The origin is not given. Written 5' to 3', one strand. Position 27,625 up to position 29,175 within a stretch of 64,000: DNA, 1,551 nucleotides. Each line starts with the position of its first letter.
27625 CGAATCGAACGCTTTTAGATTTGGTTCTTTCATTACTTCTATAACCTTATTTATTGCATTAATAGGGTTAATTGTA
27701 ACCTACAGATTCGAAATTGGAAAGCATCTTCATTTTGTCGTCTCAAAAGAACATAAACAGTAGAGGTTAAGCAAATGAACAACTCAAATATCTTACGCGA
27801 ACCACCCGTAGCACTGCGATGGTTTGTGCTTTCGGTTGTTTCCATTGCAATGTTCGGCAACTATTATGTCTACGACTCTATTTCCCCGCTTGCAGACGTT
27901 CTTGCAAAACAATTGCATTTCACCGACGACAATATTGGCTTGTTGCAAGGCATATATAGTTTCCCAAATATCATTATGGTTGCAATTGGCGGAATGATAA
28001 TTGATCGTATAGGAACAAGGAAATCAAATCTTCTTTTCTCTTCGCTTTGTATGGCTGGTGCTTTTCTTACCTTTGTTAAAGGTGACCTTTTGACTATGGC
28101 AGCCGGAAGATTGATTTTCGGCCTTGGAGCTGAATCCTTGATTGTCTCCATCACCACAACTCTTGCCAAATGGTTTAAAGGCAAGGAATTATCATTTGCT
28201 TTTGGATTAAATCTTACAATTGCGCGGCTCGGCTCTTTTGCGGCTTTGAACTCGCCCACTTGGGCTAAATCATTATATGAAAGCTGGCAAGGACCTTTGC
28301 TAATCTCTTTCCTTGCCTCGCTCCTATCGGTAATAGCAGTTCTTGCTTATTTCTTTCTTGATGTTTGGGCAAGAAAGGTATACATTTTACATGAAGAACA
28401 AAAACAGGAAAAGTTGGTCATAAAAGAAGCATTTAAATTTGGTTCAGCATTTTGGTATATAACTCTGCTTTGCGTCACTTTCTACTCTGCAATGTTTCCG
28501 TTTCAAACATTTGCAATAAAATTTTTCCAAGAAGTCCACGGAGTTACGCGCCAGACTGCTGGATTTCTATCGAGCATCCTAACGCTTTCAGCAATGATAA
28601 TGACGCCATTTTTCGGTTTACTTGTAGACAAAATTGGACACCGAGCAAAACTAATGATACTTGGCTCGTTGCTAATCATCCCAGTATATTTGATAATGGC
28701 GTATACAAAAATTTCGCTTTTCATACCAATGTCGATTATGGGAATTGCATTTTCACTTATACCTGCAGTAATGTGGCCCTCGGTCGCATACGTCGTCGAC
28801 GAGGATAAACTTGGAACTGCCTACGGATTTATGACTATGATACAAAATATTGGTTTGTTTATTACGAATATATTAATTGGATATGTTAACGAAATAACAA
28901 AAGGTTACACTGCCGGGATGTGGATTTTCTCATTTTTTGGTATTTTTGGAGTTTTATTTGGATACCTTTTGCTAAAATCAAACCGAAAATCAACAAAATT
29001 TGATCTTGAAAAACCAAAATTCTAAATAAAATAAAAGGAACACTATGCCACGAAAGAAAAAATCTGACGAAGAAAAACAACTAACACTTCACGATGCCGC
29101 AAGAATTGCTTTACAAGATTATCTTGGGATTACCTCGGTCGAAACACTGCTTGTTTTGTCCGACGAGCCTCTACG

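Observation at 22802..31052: Nine-gene co-directional envelope module: hemerythrin, M28 peptidase, SAM-MTase, YfhO, MFS, M29-like aminopeptidase, L,D-transpeptidase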

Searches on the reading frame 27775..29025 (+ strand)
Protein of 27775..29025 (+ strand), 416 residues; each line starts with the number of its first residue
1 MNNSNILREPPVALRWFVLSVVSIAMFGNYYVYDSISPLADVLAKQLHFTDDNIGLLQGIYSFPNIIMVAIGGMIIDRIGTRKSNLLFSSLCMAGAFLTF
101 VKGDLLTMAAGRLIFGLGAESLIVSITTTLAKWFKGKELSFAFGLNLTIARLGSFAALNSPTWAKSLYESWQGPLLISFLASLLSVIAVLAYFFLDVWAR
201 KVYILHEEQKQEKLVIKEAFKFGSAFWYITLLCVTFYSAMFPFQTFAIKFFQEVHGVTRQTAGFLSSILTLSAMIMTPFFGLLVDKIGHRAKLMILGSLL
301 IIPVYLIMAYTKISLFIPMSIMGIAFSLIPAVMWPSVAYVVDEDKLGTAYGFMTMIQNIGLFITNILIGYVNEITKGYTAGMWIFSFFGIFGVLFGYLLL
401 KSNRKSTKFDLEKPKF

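Call 5: search_protein_families(library=pfam, proteins=[window:27775-29025:+], max_evalue=0.01)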
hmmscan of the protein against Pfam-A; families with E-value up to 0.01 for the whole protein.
window:27775-29025:+ (416 aa): 4 families
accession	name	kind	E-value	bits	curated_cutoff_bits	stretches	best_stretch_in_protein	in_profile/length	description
PF07690.21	MFS_1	-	1e-42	146.8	33.4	2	23-258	2-235/347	Major Facilitator Superfamily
PF12832.13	MFS_1_like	-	7.1e-08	32.3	25.2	2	236-394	11-171/373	MFS_1 like family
PF01306.25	LacY_symp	-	2.6e-06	26.9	24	2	225-397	8-185/413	LacY proton/sugar symporter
PF00083.30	Sugar_tr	-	4.9e-05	22.8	22.3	1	41-189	43-188/452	Sugar (and other) transporter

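Call 6: search_protein_families(library=ncbifam, proteins=[window:27775-29025:+], max_evalue=0.01)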
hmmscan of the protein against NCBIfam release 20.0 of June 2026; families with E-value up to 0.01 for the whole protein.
window:27775-29025:+ (416 aa): 20 families
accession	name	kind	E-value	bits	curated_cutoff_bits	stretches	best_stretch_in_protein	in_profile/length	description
TIGR00893.1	2A0114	subfamily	2.5e-15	56.3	395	1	35-395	12-394/399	D-galactonate transporter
TIGR00883.1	2A0106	subfamily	3.9e-15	55.8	443.45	2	208-331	206-333/400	metabolite/H+ symporter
NF049980.1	SfMCT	equivalog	2.7e-14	52.7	320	1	26-386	14-376/378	L-lactate MFS transporter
TIGR00880.1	2_A_01_02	superfamily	3.3e-10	40.2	131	2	66-190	12-135/141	multidrug resistance protein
TIGR00711.1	efflux_EmrB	subfamily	1.6e-09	37.1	230.2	2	189-360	221-396/485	DHA2 family efflux MFS transporter permease subunit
NF007077.0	PRK09528.1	subfamily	3.2e-08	32.5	429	1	26-409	20-413/421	galactoside permease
TIGR00886.1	2A0108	subfamily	1.5e-07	30.9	311.7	1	24-360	8-367/368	NarK family nitrate/nitrite MFS transporter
TIGR00892.1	2A0113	subfamily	7.7e-07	28.2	586.1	1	243-398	260-419/455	monocarboxylate transporter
TIGR00882.1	2A0105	subfamily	1.3e-06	27.6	220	2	225-391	3-174/396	oligosaccharide MFS transporter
TIGR00897.2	2A0118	subfamily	2.3e-06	26.8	375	1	245-408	28-196/401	RbtT/DalT/CsbX family MFS transporter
TIGR00881.1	2A0104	subfamily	4.1e-06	26.1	407.75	1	27-375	5-373/379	phosphoglycerate transporter protein PgtP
TIGR00710.1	efflux_Bcr_CflA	subfamily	7.8e-06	25.5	200.9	1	75-398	63-383/385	Bcr/CflA family efflux MFS transporter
NF007710.0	PRK10406.1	subfamily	2.2e-05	23.8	550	1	205-314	218-334/432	MFS family transporter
TIGR04259.1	oxa_formateAnti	equivalog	0.0002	20.4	335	0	230-405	8-183/405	oxalate/formate MFS antiporter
NF011656.1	PRK15075.1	subfamily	0.00033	19.7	445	1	231-329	241-336/419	tricarballylate/proton symporter TcuC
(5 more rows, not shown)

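Call 22: search_solved_structures(query=window:27775-29025:+, max_evalue=0.001)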
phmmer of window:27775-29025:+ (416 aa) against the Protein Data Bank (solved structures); distinct sequences matched with E-value up to 0.001: 8.
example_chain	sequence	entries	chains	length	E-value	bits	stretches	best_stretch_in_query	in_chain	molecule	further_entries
8r8q_A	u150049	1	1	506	1.6e-57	198.7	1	12-380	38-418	Major facilitator superfamily domain-containing protein 1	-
8tte_A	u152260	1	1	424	0.00034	23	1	254-412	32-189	Quinolone resistance protein NorA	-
8ttg_A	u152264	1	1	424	0.00035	23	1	254-412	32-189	Quinolone resistance protein NorA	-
7lo7_Z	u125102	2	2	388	0.0004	22.8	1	254-413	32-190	Quinolone resistance protein NorA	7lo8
8tth_A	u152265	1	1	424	0.00059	22.3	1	254-412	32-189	Quinolone resistance protein NorA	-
8ttf_A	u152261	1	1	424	0.00065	22.1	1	254-412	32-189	Quinolone resistance protein NorA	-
28vj_B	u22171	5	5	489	0.00088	21.7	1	254-412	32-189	Quinolone resistance protein NorA,Soluble cytochrome b562 | NorA-BRIL(3A) fusion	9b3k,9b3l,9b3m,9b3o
9pv0_Z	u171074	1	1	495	0.0009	21.7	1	254-412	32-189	Quinolone resistance protein NorA, Soluble cytochrome b562 chimera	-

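Call 40: search_solved_structures(query=window:27775-29025:+, max_evalue=1e-20, show_alignments=1)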
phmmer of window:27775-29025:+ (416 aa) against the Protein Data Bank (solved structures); distinct sequences matched with E-value up to 1e-20: 1.
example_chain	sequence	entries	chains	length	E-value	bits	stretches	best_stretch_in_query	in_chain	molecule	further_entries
8r8q_A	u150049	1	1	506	1.6e-57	198.7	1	12-380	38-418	Major facilitator superfamily domain-containing protein 1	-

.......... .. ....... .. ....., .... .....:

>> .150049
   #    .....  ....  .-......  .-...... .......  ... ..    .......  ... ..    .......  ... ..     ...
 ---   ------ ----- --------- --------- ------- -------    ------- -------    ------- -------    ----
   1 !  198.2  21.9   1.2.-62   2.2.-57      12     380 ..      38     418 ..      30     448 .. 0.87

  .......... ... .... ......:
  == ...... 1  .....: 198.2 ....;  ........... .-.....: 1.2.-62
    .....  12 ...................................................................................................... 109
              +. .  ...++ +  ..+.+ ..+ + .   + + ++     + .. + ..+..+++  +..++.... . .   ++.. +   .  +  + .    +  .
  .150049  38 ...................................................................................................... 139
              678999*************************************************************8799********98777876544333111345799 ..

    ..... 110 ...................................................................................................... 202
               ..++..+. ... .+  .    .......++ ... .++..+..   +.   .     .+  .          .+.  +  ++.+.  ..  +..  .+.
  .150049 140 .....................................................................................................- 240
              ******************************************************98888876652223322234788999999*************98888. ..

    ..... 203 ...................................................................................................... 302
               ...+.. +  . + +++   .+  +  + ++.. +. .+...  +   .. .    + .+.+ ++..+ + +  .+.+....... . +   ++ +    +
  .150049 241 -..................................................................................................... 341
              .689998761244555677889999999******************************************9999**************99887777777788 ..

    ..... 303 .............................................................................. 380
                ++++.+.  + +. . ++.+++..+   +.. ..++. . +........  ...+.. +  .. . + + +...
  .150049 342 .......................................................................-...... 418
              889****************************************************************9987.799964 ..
